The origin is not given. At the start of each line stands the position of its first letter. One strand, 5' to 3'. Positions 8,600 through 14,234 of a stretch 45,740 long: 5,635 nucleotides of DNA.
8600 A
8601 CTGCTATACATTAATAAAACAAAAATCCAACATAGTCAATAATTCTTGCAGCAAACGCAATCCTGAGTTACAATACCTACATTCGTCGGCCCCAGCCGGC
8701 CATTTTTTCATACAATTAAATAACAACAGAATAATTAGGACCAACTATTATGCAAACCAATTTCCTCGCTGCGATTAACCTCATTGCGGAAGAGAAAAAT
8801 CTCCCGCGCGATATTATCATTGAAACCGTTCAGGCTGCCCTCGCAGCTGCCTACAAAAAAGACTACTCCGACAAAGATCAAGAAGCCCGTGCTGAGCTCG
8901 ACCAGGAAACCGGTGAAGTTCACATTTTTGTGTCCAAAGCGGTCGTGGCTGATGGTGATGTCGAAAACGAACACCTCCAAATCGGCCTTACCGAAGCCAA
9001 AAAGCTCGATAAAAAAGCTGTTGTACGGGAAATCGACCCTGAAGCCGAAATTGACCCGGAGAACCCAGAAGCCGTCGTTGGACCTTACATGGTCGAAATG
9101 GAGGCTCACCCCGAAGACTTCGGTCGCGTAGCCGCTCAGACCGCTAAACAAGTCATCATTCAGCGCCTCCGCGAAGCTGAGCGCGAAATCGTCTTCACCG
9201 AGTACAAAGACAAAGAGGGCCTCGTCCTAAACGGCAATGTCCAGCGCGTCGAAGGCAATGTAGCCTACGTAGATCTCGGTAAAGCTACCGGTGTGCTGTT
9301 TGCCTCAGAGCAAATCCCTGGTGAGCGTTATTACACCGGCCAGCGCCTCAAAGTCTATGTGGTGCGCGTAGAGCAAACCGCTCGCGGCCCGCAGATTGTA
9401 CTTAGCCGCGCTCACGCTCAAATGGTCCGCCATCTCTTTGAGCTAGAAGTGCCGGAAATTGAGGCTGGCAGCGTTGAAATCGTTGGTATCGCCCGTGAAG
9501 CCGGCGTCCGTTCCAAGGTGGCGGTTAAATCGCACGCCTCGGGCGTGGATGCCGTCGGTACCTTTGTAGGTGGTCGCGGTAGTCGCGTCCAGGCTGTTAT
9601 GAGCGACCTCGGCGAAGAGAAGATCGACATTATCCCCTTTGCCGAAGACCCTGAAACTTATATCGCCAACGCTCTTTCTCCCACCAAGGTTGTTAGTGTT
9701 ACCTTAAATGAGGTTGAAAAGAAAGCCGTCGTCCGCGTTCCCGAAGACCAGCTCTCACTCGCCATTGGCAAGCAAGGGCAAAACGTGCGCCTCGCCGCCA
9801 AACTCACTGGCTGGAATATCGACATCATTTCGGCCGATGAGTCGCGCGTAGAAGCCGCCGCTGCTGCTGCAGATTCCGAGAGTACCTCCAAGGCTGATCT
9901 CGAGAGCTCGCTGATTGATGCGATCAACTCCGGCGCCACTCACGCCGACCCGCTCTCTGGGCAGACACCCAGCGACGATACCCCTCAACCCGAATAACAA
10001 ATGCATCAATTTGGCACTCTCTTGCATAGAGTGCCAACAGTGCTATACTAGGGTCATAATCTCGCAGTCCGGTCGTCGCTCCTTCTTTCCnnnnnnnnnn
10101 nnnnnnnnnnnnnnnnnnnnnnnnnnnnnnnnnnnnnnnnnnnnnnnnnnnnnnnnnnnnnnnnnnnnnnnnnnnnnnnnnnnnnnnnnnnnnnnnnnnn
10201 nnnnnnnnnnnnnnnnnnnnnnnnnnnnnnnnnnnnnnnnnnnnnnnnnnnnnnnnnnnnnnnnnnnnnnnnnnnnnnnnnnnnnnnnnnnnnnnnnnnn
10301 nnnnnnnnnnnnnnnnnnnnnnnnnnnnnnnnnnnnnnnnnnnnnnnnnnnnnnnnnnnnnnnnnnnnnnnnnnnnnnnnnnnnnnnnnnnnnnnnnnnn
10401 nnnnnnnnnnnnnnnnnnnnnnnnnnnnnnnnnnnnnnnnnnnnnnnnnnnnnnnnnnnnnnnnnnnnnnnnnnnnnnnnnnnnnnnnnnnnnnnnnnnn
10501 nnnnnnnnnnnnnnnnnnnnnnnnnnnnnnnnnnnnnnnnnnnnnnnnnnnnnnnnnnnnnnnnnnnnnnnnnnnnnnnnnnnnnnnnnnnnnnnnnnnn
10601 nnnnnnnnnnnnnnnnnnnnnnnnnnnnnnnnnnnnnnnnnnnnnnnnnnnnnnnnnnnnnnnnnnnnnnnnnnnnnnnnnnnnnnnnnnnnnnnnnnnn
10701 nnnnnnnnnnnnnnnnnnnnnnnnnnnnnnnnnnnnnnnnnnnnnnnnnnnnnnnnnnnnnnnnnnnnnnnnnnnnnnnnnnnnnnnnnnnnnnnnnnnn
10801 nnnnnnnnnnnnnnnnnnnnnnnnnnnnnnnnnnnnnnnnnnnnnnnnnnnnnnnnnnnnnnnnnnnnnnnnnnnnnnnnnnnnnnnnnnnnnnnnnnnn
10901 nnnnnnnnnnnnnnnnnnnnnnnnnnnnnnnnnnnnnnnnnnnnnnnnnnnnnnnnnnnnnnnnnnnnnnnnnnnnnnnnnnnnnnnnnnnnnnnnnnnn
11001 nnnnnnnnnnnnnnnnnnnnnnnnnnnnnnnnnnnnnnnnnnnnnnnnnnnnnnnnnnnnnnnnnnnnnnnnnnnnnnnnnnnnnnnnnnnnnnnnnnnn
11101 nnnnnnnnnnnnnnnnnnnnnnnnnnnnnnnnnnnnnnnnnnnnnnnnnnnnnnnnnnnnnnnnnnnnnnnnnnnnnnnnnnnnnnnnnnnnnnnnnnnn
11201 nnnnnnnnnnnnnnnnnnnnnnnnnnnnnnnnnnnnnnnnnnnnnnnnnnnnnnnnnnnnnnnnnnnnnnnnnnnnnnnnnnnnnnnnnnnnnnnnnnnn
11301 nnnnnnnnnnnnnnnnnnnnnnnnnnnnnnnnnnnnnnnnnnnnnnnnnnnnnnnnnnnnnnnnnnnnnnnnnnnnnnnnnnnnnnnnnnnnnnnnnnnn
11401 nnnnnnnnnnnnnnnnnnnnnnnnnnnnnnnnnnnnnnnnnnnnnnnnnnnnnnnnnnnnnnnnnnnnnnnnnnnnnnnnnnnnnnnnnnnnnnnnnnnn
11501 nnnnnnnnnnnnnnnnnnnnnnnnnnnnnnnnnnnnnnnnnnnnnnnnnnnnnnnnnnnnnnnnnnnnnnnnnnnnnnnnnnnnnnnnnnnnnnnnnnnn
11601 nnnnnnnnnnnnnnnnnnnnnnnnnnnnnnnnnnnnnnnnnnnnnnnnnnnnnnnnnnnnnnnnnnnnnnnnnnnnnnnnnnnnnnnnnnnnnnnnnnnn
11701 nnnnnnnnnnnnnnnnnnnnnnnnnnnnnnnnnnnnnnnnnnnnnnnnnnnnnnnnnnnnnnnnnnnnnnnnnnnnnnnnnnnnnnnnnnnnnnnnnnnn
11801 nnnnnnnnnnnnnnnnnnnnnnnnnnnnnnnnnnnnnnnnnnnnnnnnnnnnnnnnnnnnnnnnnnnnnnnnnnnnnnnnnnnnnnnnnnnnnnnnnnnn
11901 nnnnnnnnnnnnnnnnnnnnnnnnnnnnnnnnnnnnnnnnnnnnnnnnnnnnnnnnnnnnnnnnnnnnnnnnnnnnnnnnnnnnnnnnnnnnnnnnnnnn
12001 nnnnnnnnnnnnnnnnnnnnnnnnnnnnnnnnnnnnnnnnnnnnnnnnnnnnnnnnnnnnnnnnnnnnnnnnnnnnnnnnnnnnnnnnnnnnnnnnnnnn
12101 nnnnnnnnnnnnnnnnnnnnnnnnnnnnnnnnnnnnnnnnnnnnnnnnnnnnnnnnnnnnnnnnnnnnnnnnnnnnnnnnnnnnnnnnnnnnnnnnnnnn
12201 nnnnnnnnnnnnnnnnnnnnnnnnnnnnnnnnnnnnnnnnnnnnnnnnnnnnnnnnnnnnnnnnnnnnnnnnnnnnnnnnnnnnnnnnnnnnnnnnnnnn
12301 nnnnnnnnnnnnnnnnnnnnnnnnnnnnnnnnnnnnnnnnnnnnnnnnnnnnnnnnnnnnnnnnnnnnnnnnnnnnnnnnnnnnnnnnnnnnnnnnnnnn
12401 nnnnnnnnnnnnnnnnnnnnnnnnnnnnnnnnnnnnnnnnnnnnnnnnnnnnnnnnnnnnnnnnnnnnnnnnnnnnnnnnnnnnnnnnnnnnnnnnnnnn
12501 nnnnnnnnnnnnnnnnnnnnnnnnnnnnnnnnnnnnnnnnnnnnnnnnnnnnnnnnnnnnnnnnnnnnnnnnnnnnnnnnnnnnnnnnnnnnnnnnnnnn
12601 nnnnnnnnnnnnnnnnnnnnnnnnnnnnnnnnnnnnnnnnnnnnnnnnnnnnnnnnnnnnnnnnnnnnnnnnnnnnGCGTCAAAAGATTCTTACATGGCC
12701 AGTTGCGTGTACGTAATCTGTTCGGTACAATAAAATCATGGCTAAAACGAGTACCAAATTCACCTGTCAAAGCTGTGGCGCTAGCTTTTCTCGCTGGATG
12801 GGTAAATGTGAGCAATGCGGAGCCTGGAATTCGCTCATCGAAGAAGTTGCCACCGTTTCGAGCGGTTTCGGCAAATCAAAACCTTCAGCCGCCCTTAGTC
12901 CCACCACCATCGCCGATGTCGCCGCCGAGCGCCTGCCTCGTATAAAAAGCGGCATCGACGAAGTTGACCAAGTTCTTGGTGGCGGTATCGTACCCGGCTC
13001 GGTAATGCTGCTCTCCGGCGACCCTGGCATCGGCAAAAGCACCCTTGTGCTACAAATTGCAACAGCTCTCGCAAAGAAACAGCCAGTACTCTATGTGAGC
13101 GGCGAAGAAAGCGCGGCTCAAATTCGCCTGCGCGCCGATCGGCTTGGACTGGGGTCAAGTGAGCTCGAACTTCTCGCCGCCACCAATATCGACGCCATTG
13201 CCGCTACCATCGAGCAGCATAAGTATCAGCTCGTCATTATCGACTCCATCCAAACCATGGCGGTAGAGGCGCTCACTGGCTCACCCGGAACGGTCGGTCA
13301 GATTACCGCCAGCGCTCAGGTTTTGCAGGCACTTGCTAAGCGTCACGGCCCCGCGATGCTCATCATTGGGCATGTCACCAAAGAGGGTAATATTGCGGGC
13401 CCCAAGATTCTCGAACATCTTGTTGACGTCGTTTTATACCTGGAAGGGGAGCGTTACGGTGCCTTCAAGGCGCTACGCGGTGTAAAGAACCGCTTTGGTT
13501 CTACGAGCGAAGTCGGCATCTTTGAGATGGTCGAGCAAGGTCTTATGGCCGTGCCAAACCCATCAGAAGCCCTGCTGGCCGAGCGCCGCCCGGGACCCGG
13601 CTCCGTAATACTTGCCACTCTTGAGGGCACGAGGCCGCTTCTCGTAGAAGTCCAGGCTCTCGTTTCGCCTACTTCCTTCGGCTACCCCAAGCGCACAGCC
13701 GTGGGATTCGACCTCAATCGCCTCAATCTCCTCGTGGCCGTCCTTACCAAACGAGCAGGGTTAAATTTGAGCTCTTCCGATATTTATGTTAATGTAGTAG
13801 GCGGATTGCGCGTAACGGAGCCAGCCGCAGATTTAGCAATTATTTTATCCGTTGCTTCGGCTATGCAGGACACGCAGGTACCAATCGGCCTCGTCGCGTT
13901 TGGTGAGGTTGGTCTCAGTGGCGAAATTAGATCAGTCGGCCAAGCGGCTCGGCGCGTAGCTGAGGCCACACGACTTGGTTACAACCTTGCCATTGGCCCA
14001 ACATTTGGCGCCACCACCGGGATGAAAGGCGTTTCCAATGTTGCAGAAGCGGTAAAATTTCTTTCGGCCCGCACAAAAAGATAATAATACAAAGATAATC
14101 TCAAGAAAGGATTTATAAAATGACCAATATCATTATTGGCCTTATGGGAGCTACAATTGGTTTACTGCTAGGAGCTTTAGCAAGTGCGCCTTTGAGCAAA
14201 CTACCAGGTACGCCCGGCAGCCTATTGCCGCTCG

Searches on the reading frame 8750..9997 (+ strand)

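Call 61: search_protein_families(library=pfam, proteins=[window:8750-9997:+], max_evalue=0.00001)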
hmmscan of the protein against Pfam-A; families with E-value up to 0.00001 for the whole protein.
window:8750-9997:+ (415 aa): 3 families
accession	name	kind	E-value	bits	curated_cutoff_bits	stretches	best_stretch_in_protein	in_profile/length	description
PF08529.16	NusA_N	-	5.8e-33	114.1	23.8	1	4-146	1-119/119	NusA N-terminal domain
PF13184.12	KH_5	-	4e-26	91.4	27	1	251-318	1-68/69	NusA-like KH domain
PF00575.29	S1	-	4.9e-10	40.1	22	1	153-215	1-70/74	S1 RNA binding domain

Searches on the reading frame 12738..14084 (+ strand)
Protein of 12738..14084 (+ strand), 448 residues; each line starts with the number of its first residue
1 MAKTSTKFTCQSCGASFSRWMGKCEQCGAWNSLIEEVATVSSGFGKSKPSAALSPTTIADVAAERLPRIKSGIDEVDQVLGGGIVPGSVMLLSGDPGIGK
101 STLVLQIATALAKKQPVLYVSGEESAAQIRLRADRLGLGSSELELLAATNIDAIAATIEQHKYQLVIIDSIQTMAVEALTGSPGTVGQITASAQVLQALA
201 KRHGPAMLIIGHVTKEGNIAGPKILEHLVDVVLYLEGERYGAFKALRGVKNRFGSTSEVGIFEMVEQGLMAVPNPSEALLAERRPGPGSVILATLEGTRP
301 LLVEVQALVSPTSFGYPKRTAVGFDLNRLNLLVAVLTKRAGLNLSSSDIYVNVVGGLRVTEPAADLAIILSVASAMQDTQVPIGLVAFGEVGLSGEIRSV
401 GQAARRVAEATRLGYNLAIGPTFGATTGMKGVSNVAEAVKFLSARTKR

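Call 61: search_protein_families(library=pfam, proteins=[window:12738-14084:+], max_evalue=0.00001)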
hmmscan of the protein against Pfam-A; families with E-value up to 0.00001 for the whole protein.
window:12738-14084:+ (448 aa): 5 families
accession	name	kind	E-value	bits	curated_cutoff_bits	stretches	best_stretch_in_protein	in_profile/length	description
PF13481.12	AAA_25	-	2.9e-19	69.9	27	1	68-217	14-194/195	AAA domain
PF06745.19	ATPase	-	7.2e-18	65.2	26.6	1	69-144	1-78/231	KaiC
PF18073.7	Zn_ribbon_LapB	-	7.4e-10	38.8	25.7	1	8-35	1-28/28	Rubredoxin metal binding domain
PF03796.21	DnaB_C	-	1.4e-09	38.2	27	1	69-132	2-66/255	DnaB-like helicase C terminal domain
PF13191.12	AAA_16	-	6.9e-06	27.1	32.6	0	88-175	25-104/167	AAA ATPase domain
